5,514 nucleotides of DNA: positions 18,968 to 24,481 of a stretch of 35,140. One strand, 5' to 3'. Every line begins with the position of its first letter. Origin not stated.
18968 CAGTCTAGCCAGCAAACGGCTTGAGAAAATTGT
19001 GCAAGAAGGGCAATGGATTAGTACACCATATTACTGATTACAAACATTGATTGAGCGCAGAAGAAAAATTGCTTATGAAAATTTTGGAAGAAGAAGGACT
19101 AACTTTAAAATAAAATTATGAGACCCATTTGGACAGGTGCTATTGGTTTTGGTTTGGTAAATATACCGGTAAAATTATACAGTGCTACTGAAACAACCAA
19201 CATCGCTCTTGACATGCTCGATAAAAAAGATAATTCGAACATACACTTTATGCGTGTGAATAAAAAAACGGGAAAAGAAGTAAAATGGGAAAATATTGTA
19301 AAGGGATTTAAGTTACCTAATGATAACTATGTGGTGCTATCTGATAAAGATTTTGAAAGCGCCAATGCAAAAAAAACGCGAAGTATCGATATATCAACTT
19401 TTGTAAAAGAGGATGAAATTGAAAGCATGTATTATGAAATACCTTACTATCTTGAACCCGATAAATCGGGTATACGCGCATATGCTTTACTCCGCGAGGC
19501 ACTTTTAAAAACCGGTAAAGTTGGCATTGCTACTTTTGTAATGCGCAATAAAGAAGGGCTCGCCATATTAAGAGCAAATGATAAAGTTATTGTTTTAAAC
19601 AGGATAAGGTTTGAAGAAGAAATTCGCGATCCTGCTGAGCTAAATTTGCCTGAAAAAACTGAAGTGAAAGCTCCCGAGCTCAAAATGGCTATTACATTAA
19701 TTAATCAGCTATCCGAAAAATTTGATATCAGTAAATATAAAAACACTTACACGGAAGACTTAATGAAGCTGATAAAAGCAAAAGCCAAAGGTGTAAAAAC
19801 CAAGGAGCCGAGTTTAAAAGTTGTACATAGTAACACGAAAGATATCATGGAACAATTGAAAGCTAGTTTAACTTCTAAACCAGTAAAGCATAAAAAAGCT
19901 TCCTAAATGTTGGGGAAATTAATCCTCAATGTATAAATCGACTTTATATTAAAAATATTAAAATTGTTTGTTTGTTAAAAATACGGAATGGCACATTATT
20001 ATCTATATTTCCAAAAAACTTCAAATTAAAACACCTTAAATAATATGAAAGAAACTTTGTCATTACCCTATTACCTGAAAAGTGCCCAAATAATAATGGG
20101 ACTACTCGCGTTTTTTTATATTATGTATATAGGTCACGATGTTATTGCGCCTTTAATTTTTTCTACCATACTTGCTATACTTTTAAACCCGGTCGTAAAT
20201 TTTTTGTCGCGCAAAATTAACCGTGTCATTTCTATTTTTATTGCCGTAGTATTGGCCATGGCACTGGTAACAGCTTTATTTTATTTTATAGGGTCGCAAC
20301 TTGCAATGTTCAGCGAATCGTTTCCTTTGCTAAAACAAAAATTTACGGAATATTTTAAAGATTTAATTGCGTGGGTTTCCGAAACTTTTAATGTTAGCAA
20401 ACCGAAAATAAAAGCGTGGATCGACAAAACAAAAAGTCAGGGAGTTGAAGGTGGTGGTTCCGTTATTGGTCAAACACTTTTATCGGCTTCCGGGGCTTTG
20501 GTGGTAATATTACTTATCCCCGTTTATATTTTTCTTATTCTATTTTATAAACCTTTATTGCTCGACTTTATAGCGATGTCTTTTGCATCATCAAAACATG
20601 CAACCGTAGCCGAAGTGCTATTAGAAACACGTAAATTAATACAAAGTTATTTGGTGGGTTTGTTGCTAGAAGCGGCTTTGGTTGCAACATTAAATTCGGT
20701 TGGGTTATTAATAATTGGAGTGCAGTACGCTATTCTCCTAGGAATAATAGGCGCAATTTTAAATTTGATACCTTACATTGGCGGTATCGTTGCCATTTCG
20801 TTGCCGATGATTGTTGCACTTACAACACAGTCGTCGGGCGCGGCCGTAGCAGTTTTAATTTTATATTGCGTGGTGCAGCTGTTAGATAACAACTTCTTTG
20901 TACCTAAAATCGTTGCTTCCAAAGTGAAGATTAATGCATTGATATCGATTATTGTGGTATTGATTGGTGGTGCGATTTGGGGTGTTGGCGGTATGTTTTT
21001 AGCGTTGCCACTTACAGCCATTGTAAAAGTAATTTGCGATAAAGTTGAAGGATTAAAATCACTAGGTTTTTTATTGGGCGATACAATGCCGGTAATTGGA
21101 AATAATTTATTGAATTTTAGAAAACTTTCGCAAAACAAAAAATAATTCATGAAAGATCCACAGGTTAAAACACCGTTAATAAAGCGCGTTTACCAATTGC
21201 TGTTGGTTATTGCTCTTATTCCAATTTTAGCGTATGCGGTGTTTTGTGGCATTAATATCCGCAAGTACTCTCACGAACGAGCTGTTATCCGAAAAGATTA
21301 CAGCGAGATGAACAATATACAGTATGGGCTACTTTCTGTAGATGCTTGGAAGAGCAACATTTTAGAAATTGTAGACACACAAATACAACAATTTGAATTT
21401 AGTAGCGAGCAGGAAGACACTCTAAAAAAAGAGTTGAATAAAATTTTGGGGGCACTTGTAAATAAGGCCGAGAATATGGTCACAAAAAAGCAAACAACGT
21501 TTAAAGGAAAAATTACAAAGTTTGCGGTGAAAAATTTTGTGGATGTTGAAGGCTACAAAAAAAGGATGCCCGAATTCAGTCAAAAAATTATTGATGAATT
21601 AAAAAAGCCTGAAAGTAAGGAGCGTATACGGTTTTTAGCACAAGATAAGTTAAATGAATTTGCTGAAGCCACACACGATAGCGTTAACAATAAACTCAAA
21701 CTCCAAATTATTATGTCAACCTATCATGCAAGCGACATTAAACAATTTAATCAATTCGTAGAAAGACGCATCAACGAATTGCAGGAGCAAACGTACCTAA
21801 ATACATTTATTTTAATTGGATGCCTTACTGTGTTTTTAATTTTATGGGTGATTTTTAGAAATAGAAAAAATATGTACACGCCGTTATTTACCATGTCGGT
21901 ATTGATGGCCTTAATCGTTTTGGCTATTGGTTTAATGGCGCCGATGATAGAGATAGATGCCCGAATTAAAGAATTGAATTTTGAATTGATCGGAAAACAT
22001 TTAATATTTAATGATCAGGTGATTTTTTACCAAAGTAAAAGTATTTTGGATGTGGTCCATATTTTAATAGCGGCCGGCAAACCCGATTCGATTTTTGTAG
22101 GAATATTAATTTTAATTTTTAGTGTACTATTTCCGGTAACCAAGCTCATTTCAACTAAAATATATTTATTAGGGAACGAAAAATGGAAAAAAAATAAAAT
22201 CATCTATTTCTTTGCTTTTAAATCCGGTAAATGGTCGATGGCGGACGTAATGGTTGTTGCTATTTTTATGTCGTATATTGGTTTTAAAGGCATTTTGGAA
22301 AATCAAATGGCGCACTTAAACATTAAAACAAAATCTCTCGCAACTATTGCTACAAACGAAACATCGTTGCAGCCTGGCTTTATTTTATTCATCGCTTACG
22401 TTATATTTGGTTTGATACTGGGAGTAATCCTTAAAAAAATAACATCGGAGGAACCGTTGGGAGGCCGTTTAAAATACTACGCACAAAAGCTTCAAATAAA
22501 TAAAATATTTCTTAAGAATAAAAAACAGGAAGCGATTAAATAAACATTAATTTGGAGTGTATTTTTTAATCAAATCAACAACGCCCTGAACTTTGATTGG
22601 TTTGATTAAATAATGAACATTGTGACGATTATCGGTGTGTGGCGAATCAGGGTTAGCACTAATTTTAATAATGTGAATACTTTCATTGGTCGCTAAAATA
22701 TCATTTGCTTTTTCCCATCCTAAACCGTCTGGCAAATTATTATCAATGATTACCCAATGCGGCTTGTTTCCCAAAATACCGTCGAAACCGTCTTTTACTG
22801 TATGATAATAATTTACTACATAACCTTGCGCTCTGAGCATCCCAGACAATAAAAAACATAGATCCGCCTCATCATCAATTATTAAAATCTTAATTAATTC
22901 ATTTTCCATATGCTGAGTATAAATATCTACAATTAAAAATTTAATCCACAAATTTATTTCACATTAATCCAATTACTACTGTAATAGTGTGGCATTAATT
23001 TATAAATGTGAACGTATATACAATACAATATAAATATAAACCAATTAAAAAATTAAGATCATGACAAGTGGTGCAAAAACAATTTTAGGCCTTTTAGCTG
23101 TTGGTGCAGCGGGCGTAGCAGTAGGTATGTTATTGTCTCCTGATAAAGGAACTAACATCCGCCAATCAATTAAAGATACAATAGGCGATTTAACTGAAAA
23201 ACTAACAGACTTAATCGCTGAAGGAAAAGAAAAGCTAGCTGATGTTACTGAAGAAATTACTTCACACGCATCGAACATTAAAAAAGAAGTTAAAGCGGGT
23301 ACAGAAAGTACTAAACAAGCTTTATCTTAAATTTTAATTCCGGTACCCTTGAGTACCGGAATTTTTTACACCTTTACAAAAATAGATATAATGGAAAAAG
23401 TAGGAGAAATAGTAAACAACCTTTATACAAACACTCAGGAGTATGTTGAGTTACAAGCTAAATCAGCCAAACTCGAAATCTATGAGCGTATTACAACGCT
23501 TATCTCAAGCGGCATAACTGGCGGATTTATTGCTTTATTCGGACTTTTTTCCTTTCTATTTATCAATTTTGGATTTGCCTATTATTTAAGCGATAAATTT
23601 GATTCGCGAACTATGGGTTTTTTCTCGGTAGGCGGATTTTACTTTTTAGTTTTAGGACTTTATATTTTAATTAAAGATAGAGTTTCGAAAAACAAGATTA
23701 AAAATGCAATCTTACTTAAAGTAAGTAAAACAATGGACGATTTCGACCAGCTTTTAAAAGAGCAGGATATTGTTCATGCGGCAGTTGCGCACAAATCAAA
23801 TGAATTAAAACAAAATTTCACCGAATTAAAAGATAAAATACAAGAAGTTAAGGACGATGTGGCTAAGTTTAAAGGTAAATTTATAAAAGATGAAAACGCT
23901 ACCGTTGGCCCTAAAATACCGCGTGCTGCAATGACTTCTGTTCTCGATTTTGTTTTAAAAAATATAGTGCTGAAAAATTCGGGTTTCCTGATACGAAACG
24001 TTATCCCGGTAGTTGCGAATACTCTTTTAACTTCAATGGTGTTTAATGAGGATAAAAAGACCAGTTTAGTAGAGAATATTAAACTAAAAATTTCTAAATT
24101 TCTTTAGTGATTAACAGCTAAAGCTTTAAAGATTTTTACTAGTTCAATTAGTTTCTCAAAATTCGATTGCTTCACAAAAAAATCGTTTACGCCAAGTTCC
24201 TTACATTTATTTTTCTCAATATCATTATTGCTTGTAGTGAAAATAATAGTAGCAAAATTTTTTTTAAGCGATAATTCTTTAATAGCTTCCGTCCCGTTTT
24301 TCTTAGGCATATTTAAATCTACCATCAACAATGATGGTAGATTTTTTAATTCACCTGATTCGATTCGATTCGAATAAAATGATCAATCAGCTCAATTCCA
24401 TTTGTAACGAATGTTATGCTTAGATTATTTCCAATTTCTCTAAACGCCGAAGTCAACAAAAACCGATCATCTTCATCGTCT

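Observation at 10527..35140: Sigma-54 signalling hub embedded in a set of general-stress or dormancy-type genes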

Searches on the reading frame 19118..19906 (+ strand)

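Call 5: search_protein_families(library=pfam, proteins=[window:19118-19906:+], max_evalue=0.01)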
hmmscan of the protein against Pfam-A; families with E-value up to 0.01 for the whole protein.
window:19118-19906:+ (262 aa): 1 family
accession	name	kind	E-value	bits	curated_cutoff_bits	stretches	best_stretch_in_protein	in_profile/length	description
PF02735.22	Ku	-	2.7e-49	168.1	25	1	11-190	2-190/190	Ku70/Ku80 beta-barrel domain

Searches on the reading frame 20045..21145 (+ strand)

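Call 5: search_protein_families(library=pfam, proteins=[window:20045-21145:+], max_evalue=0.01)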
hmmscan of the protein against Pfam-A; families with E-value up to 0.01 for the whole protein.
window:20045-21145:+ (366 aa): 1 family
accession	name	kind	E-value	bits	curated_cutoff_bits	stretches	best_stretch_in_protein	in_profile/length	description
PF01594.21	AI-2E_transport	-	4.3e-52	177.8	34.3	1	17-333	8-325/327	AI-2E family transporter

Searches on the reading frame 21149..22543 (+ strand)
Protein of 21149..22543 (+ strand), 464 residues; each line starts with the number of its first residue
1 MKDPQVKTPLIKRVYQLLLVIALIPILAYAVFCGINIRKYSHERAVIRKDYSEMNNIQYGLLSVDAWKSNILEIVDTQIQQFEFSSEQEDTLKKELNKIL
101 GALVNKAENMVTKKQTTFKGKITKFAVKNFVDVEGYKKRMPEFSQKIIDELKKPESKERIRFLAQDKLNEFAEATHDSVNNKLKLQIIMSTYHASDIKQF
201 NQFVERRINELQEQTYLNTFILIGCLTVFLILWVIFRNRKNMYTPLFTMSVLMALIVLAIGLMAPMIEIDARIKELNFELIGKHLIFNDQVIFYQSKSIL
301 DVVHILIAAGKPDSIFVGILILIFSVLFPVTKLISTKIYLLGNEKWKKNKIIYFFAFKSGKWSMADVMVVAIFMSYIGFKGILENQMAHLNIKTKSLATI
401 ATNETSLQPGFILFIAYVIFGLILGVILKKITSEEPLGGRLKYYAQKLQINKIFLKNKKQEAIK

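Call 5: search_protein_families(library=pfam, proteins=[window:21149-22543:+], max_evalue=0.01)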
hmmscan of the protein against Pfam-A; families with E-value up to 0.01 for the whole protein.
window:21149-22543:+ (464 aa): 1 family
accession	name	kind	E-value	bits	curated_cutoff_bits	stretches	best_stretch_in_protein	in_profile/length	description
PF04403.18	PqiA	-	3.7e-11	43.6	23.8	1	295-384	33-122/156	Paraquat-inducible protein A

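Call 93: search_protein_families(library=ncbifam, proteins=[window:21149-22543:+], max_evalue=0.01)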
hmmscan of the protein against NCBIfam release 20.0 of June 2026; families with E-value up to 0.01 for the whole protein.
window:21149-22543:+ (464 aa): 2 families
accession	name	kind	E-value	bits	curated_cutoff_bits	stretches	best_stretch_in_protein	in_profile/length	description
TIGR00155.1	pqiA_fam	subfamily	3.3e-06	26.5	260.35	1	307-388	289-375/403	PqiA/YebS family transporter subunit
NF011683.0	PRK15103.1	equivalog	0.0069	15.5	562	1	300-379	290-371/421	membrane integrity-associated transporter subunit PqiA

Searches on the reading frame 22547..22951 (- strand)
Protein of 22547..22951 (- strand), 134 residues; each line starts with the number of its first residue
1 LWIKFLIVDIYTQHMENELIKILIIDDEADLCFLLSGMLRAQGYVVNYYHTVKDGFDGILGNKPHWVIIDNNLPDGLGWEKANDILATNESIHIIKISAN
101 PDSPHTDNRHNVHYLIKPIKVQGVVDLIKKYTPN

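Call 5: search_protein_families(library=pfam, proteins=[window:22547-22951:-], max_evalue=0.01)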
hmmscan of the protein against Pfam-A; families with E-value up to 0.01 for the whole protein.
window:22547-22951:- (134 aa): 1 family
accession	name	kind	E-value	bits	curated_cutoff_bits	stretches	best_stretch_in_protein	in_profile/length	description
PF00072.30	Response_reg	-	8.5e-11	42.4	30.2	1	22-126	1-108/111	Response regulator receiver domain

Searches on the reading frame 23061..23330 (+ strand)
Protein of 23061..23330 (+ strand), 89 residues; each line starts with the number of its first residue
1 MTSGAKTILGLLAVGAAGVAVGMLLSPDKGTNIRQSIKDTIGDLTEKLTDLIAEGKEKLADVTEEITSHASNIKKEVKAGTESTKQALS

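Call 5: search_protein_families(library=pfam, proteins=[window:23061-23330:+], max_evalue=0.01)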
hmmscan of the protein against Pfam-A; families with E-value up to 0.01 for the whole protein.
window:23061-23330:+ (89 aa): 3 families
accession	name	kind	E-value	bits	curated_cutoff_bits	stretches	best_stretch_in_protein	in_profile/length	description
PF12732.12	YtxH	-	4.3e-17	62.7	37.5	1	8-78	1-71/71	YtxH-like protein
PF01442.23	Apolipoprotein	-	0.0025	18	90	1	34-88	24-75/190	Apolipoprotein A1/A4/E domain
PF04513.17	Baculo_PEP_C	-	0.0077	16.7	38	1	32-86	38-92/140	Baculovirus polyhedron envelope protein, PEP, C terminus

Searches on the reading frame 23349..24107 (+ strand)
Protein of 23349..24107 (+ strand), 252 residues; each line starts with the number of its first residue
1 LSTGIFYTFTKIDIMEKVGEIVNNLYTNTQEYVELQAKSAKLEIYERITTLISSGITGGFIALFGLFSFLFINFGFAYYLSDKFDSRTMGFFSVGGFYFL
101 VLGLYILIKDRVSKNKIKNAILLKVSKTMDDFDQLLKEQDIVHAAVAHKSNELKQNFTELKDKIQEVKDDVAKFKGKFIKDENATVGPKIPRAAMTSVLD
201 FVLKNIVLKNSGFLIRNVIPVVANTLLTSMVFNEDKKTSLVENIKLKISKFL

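Call 5: search_protein_families(library=pfam, proteins=[window:23349-24107:+], max_evalue=0.01)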
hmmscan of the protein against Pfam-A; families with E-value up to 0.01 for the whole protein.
window:23349-24107:+ (252 aa): 1 family
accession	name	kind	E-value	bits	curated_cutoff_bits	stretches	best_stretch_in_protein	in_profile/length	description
PF07332.16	Phage_holin_3_6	-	3.4e-08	34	28.4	1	19-109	1-90/116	Putative Actinobacterial Holin-X, holin superfamily III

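Call 93: search_protein_families(library=ncbifam, proteins=[window:23349-24107:+], max_evalue=0.01)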
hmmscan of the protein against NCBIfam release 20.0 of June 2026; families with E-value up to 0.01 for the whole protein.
window:23349-24107:+ (252 aa): 0 families

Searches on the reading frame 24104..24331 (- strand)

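Call 5: search_protein_families(library=pfam, proteins=[window:24104-24331:-], max_evalue=0.01)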
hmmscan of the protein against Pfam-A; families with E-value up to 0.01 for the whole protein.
window:24104-24331:- (75 aa): 1 family
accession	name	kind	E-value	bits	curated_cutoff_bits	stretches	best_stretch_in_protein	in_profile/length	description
PF00072.30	Response_reg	-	7.8e-11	42.6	30.2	1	2-65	46-110/111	Response regulator receiver domain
